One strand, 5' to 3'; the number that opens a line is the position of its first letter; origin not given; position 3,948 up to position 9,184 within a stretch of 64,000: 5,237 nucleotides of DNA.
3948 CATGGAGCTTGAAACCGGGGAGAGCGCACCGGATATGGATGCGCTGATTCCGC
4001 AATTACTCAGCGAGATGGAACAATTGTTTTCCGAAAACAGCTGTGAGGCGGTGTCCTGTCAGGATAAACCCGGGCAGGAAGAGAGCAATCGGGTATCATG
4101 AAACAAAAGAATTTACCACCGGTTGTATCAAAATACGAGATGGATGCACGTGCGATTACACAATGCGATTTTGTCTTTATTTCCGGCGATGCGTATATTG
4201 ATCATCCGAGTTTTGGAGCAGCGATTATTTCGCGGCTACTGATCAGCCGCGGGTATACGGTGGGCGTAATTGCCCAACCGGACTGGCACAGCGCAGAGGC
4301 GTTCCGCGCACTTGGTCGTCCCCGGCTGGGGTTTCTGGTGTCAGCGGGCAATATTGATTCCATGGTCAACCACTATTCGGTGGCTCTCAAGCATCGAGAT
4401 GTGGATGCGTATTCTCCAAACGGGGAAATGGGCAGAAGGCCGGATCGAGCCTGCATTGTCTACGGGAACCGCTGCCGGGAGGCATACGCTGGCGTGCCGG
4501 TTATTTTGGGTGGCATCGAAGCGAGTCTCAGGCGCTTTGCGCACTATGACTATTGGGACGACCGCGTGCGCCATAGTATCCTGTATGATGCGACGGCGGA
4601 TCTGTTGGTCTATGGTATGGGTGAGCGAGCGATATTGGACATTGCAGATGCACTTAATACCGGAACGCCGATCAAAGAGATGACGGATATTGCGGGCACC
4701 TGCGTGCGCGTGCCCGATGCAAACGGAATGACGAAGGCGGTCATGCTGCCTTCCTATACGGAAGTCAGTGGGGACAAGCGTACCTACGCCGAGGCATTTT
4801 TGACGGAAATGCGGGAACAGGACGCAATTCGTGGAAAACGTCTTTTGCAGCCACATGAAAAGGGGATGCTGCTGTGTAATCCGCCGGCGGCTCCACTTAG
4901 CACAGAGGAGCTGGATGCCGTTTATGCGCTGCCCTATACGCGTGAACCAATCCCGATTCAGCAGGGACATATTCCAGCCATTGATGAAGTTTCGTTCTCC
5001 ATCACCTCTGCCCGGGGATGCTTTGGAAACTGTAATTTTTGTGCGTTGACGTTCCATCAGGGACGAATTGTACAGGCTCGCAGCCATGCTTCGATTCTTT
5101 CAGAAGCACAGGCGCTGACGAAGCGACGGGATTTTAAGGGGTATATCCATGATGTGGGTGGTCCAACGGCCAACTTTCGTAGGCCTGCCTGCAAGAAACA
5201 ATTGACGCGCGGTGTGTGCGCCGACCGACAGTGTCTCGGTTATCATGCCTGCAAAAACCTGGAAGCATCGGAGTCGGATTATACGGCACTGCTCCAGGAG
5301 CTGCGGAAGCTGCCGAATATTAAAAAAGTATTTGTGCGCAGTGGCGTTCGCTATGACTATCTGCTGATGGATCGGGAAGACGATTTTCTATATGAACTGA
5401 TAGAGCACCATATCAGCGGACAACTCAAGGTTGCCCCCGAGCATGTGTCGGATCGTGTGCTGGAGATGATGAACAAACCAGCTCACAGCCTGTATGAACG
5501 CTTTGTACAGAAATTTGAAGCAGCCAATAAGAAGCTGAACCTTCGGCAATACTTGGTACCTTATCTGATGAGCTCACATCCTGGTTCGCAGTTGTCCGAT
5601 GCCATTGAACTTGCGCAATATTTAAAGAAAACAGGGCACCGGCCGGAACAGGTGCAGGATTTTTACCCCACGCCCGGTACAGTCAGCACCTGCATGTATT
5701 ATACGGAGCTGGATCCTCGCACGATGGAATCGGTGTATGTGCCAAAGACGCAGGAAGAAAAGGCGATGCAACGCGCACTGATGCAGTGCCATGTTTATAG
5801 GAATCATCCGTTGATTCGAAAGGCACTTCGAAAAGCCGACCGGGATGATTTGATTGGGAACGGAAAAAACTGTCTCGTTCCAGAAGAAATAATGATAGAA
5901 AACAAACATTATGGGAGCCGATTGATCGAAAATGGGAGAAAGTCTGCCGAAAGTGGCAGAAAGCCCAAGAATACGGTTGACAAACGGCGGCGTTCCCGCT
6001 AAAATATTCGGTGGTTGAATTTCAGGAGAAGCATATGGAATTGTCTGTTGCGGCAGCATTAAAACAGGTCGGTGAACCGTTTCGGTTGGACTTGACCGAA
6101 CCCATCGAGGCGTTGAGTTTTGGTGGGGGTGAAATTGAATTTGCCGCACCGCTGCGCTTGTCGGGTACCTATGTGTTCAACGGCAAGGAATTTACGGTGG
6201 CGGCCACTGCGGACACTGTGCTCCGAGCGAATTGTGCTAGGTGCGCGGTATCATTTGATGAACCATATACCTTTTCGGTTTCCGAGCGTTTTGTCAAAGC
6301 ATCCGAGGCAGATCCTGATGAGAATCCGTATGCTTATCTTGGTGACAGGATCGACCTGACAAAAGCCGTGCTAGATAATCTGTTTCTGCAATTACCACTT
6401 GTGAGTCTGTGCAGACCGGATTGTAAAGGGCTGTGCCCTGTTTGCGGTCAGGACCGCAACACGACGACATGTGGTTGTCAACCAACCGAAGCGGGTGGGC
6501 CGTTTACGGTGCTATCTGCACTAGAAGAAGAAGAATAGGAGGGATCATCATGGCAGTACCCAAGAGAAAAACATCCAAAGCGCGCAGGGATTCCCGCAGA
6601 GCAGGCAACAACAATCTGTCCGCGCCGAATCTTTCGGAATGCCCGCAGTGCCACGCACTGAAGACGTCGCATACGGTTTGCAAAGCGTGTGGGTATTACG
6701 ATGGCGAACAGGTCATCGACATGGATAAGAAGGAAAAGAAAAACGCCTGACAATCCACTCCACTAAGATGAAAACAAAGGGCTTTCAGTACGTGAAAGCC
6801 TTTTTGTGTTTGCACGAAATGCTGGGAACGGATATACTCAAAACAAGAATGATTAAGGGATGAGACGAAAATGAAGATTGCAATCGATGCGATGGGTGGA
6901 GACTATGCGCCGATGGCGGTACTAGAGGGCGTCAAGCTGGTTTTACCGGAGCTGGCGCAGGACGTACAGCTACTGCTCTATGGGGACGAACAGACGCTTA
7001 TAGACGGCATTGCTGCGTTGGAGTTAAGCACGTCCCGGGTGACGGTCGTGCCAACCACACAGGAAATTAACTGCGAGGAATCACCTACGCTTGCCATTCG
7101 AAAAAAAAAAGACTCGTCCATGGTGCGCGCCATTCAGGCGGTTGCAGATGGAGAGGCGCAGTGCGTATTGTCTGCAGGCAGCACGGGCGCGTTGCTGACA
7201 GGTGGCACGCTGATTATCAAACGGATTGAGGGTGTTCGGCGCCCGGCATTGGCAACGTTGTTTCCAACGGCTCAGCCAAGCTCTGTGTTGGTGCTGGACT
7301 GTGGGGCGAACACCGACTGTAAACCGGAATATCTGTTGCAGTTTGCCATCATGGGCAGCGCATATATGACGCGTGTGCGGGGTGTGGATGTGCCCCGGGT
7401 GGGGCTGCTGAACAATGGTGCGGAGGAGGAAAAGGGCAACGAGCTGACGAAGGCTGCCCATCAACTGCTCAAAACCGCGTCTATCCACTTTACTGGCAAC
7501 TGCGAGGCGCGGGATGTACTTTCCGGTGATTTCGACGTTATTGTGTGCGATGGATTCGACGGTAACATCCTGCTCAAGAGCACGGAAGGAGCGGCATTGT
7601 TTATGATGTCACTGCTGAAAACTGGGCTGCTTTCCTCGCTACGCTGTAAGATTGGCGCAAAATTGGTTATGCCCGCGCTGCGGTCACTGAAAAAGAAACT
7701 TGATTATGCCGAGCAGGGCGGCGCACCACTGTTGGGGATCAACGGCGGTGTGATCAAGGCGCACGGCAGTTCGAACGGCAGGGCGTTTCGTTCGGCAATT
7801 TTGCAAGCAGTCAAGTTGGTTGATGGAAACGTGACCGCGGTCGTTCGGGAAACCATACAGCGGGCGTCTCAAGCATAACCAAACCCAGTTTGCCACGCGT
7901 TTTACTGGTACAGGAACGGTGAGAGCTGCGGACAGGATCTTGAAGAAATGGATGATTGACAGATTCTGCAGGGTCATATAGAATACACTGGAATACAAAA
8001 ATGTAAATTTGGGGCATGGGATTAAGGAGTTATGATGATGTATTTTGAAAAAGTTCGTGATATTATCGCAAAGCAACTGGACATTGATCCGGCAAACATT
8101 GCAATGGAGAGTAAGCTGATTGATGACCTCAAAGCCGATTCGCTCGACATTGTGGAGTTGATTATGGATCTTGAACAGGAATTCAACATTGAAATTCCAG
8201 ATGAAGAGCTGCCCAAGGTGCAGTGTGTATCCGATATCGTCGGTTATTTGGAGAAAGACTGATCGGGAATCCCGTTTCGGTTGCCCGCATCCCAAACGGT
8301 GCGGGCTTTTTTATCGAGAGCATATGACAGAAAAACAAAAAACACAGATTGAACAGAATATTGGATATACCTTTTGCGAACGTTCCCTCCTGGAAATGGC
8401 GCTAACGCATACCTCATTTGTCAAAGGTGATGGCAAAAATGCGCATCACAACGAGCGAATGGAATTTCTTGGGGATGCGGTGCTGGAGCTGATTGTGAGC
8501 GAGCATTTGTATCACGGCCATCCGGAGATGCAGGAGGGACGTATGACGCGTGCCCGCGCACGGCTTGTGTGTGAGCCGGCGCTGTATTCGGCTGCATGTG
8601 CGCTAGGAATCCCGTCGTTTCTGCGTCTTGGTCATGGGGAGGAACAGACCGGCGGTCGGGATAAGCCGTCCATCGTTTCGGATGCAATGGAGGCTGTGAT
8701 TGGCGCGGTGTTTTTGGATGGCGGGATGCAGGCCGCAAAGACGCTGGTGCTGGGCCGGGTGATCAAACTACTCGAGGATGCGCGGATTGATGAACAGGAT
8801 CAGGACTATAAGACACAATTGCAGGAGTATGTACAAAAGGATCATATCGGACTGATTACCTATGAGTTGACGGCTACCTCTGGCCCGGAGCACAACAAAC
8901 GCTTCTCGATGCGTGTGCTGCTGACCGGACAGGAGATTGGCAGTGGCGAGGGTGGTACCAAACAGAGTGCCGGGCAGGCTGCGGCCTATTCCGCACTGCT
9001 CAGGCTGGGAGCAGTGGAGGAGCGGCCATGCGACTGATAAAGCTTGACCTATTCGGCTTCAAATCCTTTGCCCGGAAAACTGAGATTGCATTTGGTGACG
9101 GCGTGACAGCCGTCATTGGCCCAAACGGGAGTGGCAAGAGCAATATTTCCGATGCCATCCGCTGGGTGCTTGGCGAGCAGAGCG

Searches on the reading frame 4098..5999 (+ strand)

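Call 24: search_protein_families(library=pfam, proteins=[window:4098-5999:+], max_evalue=0.0001)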
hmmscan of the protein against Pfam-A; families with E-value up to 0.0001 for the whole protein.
window:4098-5999:+ (634 aa): 3 families
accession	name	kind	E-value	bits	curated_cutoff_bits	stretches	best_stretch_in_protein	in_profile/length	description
PF08497.15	Radical_SAM_N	-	9.4e-127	422.9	25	1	10-301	4-301/301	Radical SAM N-terminal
PF11842.13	DUF3362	-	1.3e-28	100.5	27.6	1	517-620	1-108/151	Domain of unknown function (DUF3362)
PF04055.27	Radical_SAM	-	5.4e-08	33.6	29.5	1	304-481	3-142/166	Radical SAM superfamily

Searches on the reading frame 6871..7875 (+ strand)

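Call 24: search_protein_families(library=pfam, proteins=[window:6871-7875:+], max_evalue=0.0001)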
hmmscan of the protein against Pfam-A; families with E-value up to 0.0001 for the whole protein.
window:6871-7875:+ (335 aa): 1 family
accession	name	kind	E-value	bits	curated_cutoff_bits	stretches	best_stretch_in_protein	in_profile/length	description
PF02504.20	FA_synthesis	-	1.5e-110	369.8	29.1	1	1-322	1-322/324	Fatty acid synthesis protein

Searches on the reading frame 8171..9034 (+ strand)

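Call 24: search_protein_families(library=pfam, proteins=[window:8171-9034:+], max_evalue=0.0001)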
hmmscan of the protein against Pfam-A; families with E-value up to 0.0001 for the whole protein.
window:8171-9034:+ (288 aa): 3 families
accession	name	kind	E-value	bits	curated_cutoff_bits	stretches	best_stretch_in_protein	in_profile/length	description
PF14622.11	Ribonucleas_3_3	-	7.8e-39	133.2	35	1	71-199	2-126/128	Ribonuclease-III-like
PF00636.31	Ribonuclease_3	-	3.6e-25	89.1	27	1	95-185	1-102/102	Ribonuclease III domain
PF00035.32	dsrm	-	1.3e-15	58.2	23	1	213-279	1-66/66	Double-stranded RNA binding motif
